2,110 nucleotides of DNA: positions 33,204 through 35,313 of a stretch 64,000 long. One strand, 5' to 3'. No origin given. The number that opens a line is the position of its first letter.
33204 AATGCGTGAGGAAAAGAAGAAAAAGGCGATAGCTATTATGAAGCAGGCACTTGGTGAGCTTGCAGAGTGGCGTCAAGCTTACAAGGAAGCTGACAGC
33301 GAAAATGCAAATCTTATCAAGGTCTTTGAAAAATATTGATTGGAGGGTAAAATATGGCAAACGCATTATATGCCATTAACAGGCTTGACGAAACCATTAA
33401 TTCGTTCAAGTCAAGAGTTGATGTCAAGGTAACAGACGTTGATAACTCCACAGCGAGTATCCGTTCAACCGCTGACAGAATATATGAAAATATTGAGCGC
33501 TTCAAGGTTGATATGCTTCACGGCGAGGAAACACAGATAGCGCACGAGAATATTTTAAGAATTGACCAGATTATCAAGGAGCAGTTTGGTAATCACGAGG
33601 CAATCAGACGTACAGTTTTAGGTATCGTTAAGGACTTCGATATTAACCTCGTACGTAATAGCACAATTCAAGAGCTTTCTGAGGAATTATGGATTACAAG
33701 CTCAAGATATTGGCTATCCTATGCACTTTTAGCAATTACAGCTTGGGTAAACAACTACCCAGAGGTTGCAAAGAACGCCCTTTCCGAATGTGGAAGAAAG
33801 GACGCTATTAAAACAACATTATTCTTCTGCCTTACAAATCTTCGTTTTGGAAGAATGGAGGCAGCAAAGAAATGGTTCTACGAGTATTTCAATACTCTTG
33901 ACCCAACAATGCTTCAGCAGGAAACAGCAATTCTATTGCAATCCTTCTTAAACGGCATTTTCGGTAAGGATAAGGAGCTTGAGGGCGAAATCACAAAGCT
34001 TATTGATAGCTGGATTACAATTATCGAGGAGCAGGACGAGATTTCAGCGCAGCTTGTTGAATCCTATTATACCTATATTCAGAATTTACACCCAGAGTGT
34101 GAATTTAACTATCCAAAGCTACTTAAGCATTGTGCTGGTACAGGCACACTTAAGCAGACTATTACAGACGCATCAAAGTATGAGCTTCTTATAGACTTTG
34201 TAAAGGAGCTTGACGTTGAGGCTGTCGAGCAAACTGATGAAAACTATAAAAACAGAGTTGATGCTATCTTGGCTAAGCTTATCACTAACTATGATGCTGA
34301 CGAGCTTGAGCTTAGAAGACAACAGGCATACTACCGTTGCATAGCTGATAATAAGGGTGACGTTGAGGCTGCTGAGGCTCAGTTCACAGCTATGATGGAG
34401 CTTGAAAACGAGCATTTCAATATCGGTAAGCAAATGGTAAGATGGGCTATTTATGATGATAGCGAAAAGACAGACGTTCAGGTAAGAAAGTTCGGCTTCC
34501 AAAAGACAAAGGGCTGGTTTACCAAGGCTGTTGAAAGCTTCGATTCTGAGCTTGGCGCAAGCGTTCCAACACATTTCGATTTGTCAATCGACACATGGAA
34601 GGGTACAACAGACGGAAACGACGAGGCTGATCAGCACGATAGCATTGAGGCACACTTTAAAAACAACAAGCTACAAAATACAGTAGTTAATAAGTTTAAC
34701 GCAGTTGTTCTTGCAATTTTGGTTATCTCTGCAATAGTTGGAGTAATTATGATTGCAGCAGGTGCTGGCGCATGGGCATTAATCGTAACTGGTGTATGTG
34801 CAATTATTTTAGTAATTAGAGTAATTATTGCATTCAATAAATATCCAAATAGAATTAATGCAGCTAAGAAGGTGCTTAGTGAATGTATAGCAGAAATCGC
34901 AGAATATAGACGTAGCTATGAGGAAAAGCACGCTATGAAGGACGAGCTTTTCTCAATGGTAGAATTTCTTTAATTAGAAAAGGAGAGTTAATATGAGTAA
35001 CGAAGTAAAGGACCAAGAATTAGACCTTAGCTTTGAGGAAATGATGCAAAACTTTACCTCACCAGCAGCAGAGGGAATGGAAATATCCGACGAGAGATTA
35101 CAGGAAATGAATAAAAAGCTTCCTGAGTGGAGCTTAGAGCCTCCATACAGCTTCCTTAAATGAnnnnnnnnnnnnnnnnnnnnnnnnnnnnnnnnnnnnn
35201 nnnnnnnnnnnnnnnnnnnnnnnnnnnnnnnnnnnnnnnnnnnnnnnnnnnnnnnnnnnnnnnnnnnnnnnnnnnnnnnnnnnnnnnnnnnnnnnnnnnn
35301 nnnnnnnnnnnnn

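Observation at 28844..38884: Eight-gene membrane / AAA+ operon with no assignable system: best candidate for a novel system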

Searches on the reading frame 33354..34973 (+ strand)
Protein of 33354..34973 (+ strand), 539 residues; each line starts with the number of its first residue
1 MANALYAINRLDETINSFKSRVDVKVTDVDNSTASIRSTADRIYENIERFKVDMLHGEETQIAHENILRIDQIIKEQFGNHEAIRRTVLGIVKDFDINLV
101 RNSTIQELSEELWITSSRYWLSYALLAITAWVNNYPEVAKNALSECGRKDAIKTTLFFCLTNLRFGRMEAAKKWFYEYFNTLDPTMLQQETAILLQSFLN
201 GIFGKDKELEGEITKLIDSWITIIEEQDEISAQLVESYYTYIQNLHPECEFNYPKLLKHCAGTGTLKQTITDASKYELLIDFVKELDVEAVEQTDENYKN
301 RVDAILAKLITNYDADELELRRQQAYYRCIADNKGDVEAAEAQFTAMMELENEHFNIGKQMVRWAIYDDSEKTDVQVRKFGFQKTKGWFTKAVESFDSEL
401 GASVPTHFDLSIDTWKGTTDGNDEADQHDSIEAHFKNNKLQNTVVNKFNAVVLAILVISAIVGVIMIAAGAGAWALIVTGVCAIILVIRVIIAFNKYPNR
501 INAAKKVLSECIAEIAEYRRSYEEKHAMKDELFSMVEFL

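Call 3: search_protein_families(library=pfam, proteins=[window:33354-34973:+], max_evalue=0.1)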
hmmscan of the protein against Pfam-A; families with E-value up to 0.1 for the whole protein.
window:33354-34973:+ (539 aa): 3 families
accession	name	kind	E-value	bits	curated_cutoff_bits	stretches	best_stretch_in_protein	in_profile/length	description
PF13440.11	Polysacc_synt_3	-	0.0022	17.7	23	1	449-510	115-176/293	Polysaccharide biosynthesis protein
PF20990.2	DUF2207_C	-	0.024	14.8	33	1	437-498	129-190/247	Predicted membrane protein (DUF2207) C-terminal domain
PF07332.16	Phage_holin_3_6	-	0.035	14.6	28.4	1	451-517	44-110/116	Putative Actinobacterial Holin-X, holin superfamily III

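Call 4: search_protein_families(library=padloc, proteins=[window:33354-34973:+], max_evalue=0.1)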
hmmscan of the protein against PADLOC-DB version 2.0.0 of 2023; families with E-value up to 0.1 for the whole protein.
window:33354-34973:+ (539 aa): 0 families

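Call 5: search_protein_families(library=ncbifam, proteins=[window:33354-34973:+], max_evalue=0.1)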
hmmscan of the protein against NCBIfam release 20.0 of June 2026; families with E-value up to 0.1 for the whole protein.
window:33354-34973:+ (539 aa): 1 family
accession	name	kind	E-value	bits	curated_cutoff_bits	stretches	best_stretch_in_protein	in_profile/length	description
NF033634.1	SLATT_1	domain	0.032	14.2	41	1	447-510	23-90/132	SLATT domain-containing protein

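Call 11: search_protein_families(library=phrogs, proteins=[window:33354-34973:+], max_evalue=0.1)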
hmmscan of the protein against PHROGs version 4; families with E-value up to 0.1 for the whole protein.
window:33354-34973:+ (539 aa): 0 families

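Call 28: find_related_loci(query=A2, collection=genome_contigs, flank=10000)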
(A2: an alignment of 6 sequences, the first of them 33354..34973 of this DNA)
Query A2 (539 aa) in genome_contigs; peptide patterns used: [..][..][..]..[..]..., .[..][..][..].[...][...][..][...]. (x = any residue, [..] = any of these).
328 stretches matched a pattern; 273 encode a relative of the query (tblastn E <= 1e-3); the best 80 are kept; 80 distinct loci.
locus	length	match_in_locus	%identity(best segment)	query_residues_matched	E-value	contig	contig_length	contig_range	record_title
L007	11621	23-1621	67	1-539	0e+0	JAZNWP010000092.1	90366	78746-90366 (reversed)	MAG: Acutalibacteraceae bacterium isolate T1900044783_TS20190249.MAGScoT_cleanbin_000004 SGB_2585_k141_1822190, whole ge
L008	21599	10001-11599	67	1-539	0e+0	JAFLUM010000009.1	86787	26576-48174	MAG: Oscillospiraceae bacterium isolate HAN079 Seq9, whole genome shotgun sequence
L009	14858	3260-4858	64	1-539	0e+0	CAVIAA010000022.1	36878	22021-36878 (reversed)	Acutalibacteraceae bacterium isolate H07676-L1_cleanbin_000040 genome assembly, contig: Spades_H07676-L1_contig_803, who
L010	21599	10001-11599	64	1-539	0e+0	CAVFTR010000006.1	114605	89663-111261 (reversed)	bacterium isolate G02651-L1_cleanbin_000005 genome assembly, contig: Spades_G02651-L1_contig_72, whole genome shotgun se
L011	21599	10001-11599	64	1-539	0e+0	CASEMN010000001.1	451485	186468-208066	uncultured Oscillospiraceae bacterium isolate O76_L3_328328_idba_bin.61 genome assembly, contig: O76_L3_328328_idba_bin.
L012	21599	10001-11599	65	1-539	0e+0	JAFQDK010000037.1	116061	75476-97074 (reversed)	MAG: Clostridia bacterium isolate RGIG1718 Goat_Cecum-2__c537489, whole genome shotgun sequence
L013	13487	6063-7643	62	7-539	0e+0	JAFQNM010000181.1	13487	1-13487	MAG: Clostridia bacterium isolate RGIG1980 Goat_Cecum.Co__c1846695, whole genome shotgun sequence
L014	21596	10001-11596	63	1-539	0e+0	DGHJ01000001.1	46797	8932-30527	MAG TPA_asm: Oscillospiraceae bacterium UBA3851 UBA3851_contig_25605, whole genome shotgun sequence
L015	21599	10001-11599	63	1-539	0e+0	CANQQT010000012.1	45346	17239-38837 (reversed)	MAG: uncultured Clostridia bacterium isolate Lapin-008__bin73 genome assembly, contig: Lapin-008__NODE_998_length_45346_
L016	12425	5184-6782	61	1-539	0e+0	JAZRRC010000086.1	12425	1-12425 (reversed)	MAG: Candidatus Avispirillum sp. isolate T1900045356_YK20190046.MAGScoT_cleanbin_000048 SGB_6795_k141_2134677, whole gen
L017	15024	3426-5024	60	1-539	0e+0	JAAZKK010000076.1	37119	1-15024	MAG: Clostridiaceae bacterium isolate AS22ysBPME_250 86315_AS22, whole genome shotgun sequence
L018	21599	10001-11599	64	1-539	0e+0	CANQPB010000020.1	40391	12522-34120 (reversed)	MAG: uncultured Clostridia bacterium isolate Lapin-012__bin74 genome assembly, contig: Lapin-012__NODE_1626_length_40391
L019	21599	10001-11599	59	1-539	0e+0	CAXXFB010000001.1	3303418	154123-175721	MAG: Christensenellaceae bacterium isolate 086d21dd-391b-4e05-b467-ec890eab2947 genome assembly, contig: contig_1, whole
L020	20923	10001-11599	58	1-539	0e+0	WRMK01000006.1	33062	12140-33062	MAG: Oscillospiraceae bacterium isolate Th196P3bin75 Ga0099364_10001975, whole genome shotgun sequence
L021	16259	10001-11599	58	1-539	0e+0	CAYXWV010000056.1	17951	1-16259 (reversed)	MAG TPA_asm: uncultured Anaerolinea sp. isolate SRP192927_co3_446 genome assembly, contig: NODE_6868_length_17951_cov_58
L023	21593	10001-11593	56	1-537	0e+0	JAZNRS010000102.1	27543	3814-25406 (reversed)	MAG: Faecousia sp. isolate T1900044813_TS20190279.MAGScoT_cleanbin_000038 SGB_2804_k141_553301, whole genome shotgun seq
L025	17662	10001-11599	54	1-539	0e+0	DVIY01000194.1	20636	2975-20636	MAG TPA_asm: Candidatus Gallacutalibacter pullistercoris isolate 13869 ChiHcolR5__C267293_L20636_SRR6323280, whole genom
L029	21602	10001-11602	54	1-539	0e+0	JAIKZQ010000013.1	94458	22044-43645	MAG: Lachnospiraceae bacterium isolate RUI511 k141_7250239_flag=0_multi=29.8856_len=94458, whole genome shotgun sequence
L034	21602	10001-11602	52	1-539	0e+0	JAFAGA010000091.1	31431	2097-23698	MAG: Bacillota bacterium isolate OH_SBlB_196 k127_1331769, whole genome shotgun sequence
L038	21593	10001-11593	51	1-539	0e+0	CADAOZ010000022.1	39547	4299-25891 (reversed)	MAG: uncultured Lachnospiraceae bacterium isolate RUG13495 genome assembly, contig: RUG13495_asm_22, whole genome shotgu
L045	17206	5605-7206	51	1-539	0e+0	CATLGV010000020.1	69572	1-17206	MAG TPA_asm: uncultured Lachnospiraceae bacterium isolate MGG03583_1680015438 genome assembly, contig: ERR2844015_1389,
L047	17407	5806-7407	50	1-539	0e+0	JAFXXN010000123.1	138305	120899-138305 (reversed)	MAG: Lachnospiraceae bacterium isolate RGIG6836 Sheep_Rumen-4__c948720, whole genome shotgun sequence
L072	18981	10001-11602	51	1-539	0e+0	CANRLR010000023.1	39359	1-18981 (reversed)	MAG: uncultured Lachnospiraceae bacterium isolate Lapin-011__bin5 genome assembly, contig: Lapin-011__NODE_896_length_39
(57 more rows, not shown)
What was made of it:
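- Distribution is sporadic: 273 relatives in 185,579 species genomes (call 28).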

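Call 45: search_protein_families(library=pfam, alignment_id=A4, max_evalue=0.00001)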
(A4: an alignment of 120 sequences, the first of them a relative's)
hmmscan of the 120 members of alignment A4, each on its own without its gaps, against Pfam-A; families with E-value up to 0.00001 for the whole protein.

A. member 1, L007:5642-6958:+ (438 aa): 0 families

B. families by the number of members that match (of 120 scanned): 141 families (the first 25 are shown)
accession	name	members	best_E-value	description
PF13240.11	Zn_Ribbon_1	6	4.2e-11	zinc-ribbon domain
PF08238.18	Sel1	5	9.8e-130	Sel1 repeat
PF25302.1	NADase_transloc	3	7.7e-30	NAD glycohydrolase translocation F5/8 type C domain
PF00754.31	F5_F8_type_C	3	1.8e-12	F5/8 type C domain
PF13431.12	TPR_17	3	1e-07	Tetratricopeptide repeat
PF08903.17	DUF1846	2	1.5e-169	Domain of unknown function DUF1846, N-terminal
PF01266.30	DAO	2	9.9e-63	FAD dependent oxidoreductase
PF20921.3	DUF1846_C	2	3.5e-50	Domain of unknown function DUF1846, C-terminal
PF01427.22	Peptidase_M15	2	4e-41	D-ala-D-ala dipeptidase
PF07992.20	Pyr_redox_2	2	5.7e-32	Pyridine nucleotide-disulphide oxidoreductase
PF03062.24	MBOAT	2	6.9e-25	MBOAT, membrane-bound O-acyltransferase family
PF05593.20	RHS_repeat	2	2.5e-21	RHS Repeat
PF13304.12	AAA_21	2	1.5e-12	AAA domain, putative AbiEii toxin, Type IV TA system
PF13738.12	Pyr_redox_3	2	6.7e-11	Pyridine nucleotide-disulphide oxidoreductase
PF02463.25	SMC_N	2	1.3e-10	RecF/RecN/SMC N terminal domain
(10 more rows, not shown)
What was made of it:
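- Flanking genes are housekeeping (call 45). RHS-repeat proteins appear among the first two downstream genes twice (2 of the 120 flanking proteins scanned, from 65 loci; call 45).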

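Call 59: find_related_loci(query=A2, collection=viral_contigs, flank=10000)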
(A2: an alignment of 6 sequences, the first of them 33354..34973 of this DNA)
Query A2 (539 aa) in viral_contigs; peptide patterns used: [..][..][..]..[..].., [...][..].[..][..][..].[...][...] (x = any residue, [..] = any of these).
107 stretches matched a pattern, but none encodes a relative of the query by tblastn (E <= 1e-3).

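Call 64: search_solved_structures(query=A1, max_evalue=10)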
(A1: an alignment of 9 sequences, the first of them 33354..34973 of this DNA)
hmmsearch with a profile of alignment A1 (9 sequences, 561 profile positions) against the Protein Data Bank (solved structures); distinct sequences matched with E-value up to 10: 16.
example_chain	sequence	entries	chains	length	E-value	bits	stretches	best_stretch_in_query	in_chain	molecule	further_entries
4hei_A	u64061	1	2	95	0.053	15.2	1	253-329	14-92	RIBOSOME HIBERNATION PROTEIN YHBH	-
6kos_A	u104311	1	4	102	0.071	14.8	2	18-61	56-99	SUWA (Super WA20)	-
9cuy_c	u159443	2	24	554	0.075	14.7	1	10-59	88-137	Short tail fiber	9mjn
2jua_A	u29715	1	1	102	0.085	14.6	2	12-55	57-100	de novo protein S836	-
8rvn_F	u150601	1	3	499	0.088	14.5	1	4-62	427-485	Fusion glycoprotein F0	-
6t3f_F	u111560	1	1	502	0.089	14.5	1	4-62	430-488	Fusion glycoprotein F0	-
3vjf_A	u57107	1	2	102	0.31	12.7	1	18-61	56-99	WA20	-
9cin_A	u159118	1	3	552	0.32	12.7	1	4-62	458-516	Fusion glycoprotein F0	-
8esv_B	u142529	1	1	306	0.46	12.1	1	443-528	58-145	Tetraspanin-15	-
8vow_A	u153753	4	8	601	2.5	9.7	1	429-521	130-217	ABC-type bacteriocin transporter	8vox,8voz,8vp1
4s0f_A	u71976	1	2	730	3.3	9.3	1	429-521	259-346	ABC-type bacteriocin transporter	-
6v9z_A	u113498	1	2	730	3.3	9.3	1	429-521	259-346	ABC-type bacteriocin transporter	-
4ry2_A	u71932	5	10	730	3.3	9.3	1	429-521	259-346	ABC-type bacteriocin transporter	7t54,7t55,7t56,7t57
8vp9_A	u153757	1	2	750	4.5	8.9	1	429-521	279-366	ABC-type bacteriocin transporter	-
8vp3_A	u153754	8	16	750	4.9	8.8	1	429-521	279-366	ABC-type bacteriocin transporter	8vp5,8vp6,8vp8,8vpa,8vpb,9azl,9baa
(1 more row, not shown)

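Call 70: search_protein_representatives(alignment_id=A5)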
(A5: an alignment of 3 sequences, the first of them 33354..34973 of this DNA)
Query: 3 sequences, 581 profile positions. Proteins with E-value up to 0.001 (for the whole library): 780; up to 1e-10: 638; up to 1e-30: 404. The best 150 are listed.
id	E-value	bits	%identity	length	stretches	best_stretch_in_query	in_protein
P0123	6.4e-138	477.3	-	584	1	1-572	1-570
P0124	1.1e-137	476.5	-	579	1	1-569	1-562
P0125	5.8e-137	474.1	-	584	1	7-579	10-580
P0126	1.9e-131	455.9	-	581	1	7-578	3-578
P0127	2.8e-127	442.2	-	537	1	19-580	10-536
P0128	1.3e-125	436.7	-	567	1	10-580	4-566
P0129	1.5e-124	433.2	-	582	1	4-578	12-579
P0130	4.0e-124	431.8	-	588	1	1-579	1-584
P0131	1.9e-123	429.5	-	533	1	28-579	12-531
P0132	6.9e-121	421.1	-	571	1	1-580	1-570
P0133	1.1e-120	420.5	-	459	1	7-394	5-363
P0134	1.2e-120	420.3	-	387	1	50-418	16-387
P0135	2.7e-120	419.1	-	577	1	1-580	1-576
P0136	2.0e-119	416.2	-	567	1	9-579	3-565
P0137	2.5e-119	415.9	-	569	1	7-573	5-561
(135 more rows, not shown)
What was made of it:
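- The rare, patchy distribution is unlike a housekeeping function (calls 28, 70).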

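Call 81: search_protein_families(library=pfam, proteins=[L010:15567-18365:+, L010:18383-18865:+], max_evalue=0.01)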
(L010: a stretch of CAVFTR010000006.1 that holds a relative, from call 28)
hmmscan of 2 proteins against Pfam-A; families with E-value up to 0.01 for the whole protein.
L010:15567-18365:+ (932 aa): 5 families
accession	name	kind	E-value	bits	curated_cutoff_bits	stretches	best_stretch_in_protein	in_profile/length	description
PF08238.18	Sel1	-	4e-113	366.3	30.7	11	775-808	3-36/36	Sel1 repeat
PF13431.12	TPR_17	-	8.6e-07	29.2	24.4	1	47-71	1-25/34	Tetratricopeptide repeat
PF08773.16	CathepsinC_exc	-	0.00022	21.9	27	0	422-454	65-97/121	Cathepsin C exclusion domain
PF13414.12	TPR_11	-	0.00063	19.8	26.8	1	43-69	12-38/42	TPR repeat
PF14559.12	TPR_19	-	0.002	18.9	25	0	40-69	6-35/68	Tetratricopeptide repeat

L010:18383-18865:+ (160 aa): 0 families

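Call 100: search_protein_families(library=pfam, proteins=[L029:15683-21286:+, L038:16066-19893:+, L072:16165-18912:+, L045:11403-13184:+, L047:11447-13309:+, L034:16433-18697:+, L023:4875-7064:+, L025:3990-7022:+, L023:7061-8227:+, L011:5578-7902:+], max_evalue=0.01)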
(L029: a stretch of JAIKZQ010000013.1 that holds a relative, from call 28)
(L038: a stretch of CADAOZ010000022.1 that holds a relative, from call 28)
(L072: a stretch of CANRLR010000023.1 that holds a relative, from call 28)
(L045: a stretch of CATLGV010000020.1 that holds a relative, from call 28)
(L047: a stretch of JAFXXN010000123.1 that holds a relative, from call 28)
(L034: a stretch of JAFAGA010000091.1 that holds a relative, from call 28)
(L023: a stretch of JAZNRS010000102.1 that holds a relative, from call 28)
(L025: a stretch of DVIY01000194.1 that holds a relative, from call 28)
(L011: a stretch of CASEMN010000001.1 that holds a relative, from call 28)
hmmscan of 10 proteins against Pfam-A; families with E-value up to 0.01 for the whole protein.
L029:15683-21286:+ (1867 aa): 7 families
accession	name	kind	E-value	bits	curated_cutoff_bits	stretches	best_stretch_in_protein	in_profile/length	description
PF13424.12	TPR_12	-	6e-08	33.2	30.1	0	686-718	41-73/77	Tetratricopeptide repeat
PF01637.24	ATPase_2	-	3.4e-07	30.8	33.2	1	1513-1749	1-222/225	ATPase domain predominantly from Archaea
PF13401.12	AAA_22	-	8.5e-05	23.3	27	1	1533-1684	6-124/130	AAA domain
PF12895.13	ANAPC3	-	0.00016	22.3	27.2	0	935-991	29-81/82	Anaphase-promoting complex, cyclosome, subunit 3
PF07719.23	TPR_2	-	0.00031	21.1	27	1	692-718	3-29/34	Tetratricopeptide repeat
PF13191.12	AAA_16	-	0.003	18.5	32.6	0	1513-1647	2-142/167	AAA ATPase domain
PF13428.12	TPR_14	-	0.006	17.6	23.5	0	762-795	6-39/44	Tetratricopeptide repeat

L038:16066-19893:+ (1275 aa): 10 families
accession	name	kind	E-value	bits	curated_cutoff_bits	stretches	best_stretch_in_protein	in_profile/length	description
PF01339.22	CheB_methylest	-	1.4e-60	204.5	24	1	39-212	1-173/174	CheB methylesterase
PF01739.24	CheR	-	3e-56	190.4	27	1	299-487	2-191/195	CheR methyltransferase, SAM binding domain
PF02518.31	HATPase_c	-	3.3e-27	95.6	26.4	1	1005-1117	2-108/111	Histidine kinase-, DNA gyrase B-, and HSP90-like ATPase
PF00072.30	Response_reg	-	5.6e-21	75.2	30.2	1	1146-1261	1-109/111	Response regulator receiver domain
PF00512.31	HisKA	-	7.5e-16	58.4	26.9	1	892-957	2-66/66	His Kinase A (phospho-acceptor) domain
PF13596.12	PAS_10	-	2.6e-14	54.2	22.1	1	748-838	1-91/106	PAS domain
PF03705.20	CheR_N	-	1.7e-10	40.9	27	1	236-285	4-53/53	CheR methyltransferase, all-alpha domain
PF14662.11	KASH_CCD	-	4.2e-05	24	43.3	1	665-752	52-139/191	Coiled-coil region of CCDC155 or KASH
PF10473.14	CENP-F_leu_zip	-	0.00017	22.1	34.5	1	669-754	24-112/140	Leucine-rich repeats of kinetochore protein Cenp-F/LEK1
PF10498.14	IFT57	-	0.003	17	40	1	667-741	255-326/360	Intra-flagellar transport protein 57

L072:16165-18912:+ (915 aa): 1 family
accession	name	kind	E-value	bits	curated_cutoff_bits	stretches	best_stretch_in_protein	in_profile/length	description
PF12799.13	LRR_4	-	0.0079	16.9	27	0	687-720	1-36/44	Leucine Rich repeats (2 copies)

L045:11403-13184:+ (593 aa): 3 families
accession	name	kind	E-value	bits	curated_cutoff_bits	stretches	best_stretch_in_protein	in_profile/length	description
PF00152.25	tRNA-synt_2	-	7.3e-109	364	25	1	120-555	1-308/308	tRNA synthetases class II (D, K and N)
PF01336.31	tRNA_anti-codon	-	1.7e-11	44.3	27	1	20-101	1-75/75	OB-fold nucleic acid binding domain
PF02938.19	GAD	-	4.3e-09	36.9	23.4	1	316-400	8-94/95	GAD domain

L047:11447-13309:+ (620 aa): 4 families
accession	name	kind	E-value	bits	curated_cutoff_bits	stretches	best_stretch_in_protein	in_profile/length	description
PF16499.11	Melibiase_2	-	3.9e-46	158.1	23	2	36-196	3-164/284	Alpha galactosidase A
PF17801.7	Melibiase_C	-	1.2e-08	35.3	22.9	1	536-604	3-59/71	Alpha galactosidase C-terminal beta sandwich domain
PF02065.24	Melibiase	-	1.1e-05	25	27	1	20-118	26-123/347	Melibiase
PF17450.8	Melibiase_2_C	-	0.00031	21.3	22.5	1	531-602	7-80/87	Alpha galactosidase A C-terminal beta sandwich domain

L034:16433-18697:+ (754 aa): 2 families
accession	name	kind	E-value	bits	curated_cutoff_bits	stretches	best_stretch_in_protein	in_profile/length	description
PF10101.14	DUF2339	-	1.1e-19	71.2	33.6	1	138-748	10-658/659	Predicted membrane protein (DUF2339)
PF09925.14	DUF2157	-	2e-08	34.5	32.4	1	124-230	31-134/146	Predicted membrane protein (DUF2157)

L023:4875-7064:+ (729 aa): 1 family
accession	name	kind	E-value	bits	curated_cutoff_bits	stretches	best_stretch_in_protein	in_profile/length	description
PF13930.12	Endonuclea_NS_2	-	9.1e-25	87.8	27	1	499-617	1-125/132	DNA/RNA non-specific endonuclease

L025:3990-7022:+ (1010 aa): 1 family
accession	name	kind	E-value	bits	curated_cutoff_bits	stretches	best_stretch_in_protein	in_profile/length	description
PF13529.12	Peptidase_C39_2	-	8.3e-05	23.6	24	1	572-723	11-141/143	Peptidase_C39 like family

L023:7061-8227:+ (388 aa): 1 family
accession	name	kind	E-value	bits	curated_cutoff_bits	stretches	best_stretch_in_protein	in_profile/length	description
PF13328.12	HD_4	-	0.0025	18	27.2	1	82-136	3-60/156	HD domain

L011:5578-7902:+ (774 aa): 1 family
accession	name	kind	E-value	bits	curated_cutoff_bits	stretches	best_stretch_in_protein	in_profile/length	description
PF20573.4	DUF6782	-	0.0098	15.6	27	0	665-727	56-115/241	Putative metallopeptidase family (DUF6782)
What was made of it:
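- One locus has a TPR-STAND ATPase downstream (call 100).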

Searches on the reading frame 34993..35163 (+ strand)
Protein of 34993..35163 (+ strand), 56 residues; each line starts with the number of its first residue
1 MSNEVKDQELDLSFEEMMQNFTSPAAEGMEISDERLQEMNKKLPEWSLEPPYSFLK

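Call 3: search_protein_families(library=pfam, proteins=[window:34993-35163:+], max_evalue=0.1)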
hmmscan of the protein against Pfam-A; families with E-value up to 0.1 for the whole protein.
window:34993-35163:+ (56 aa): 0 families

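Call 4: search_protein_families(library=padloc, proteins=[window:34993-35163:+], max_evalue=0.1)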
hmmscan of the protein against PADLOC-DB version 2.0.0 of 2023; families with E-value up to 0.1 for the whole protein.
window:34993-35163:+ (56 aa): 0 families

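Call 5: search_protein_families(library=ncbifam, proteins=[window:34993-35163:+], max_evalue=0.1)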
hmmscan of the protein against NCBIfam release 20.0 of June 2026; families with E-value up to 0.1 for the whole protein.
window:34993-35163:+ (56 aa): 0 families

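Call 11: search_protein_families(library=phrogs, proteins=[window:34993-35163:+], max_evalue=0.1)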
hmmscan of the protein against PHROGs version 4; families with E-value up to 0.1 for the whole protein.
window:34993-35163:+ (56 aa): 2 families
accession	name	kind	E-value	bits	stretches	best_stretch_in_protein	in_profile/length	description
phrog_933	-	unknown function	0.064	14.2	0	29-45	24-40/59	-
phrog_21456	-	unknown function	0.069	14.4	1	5-48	37-78/82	-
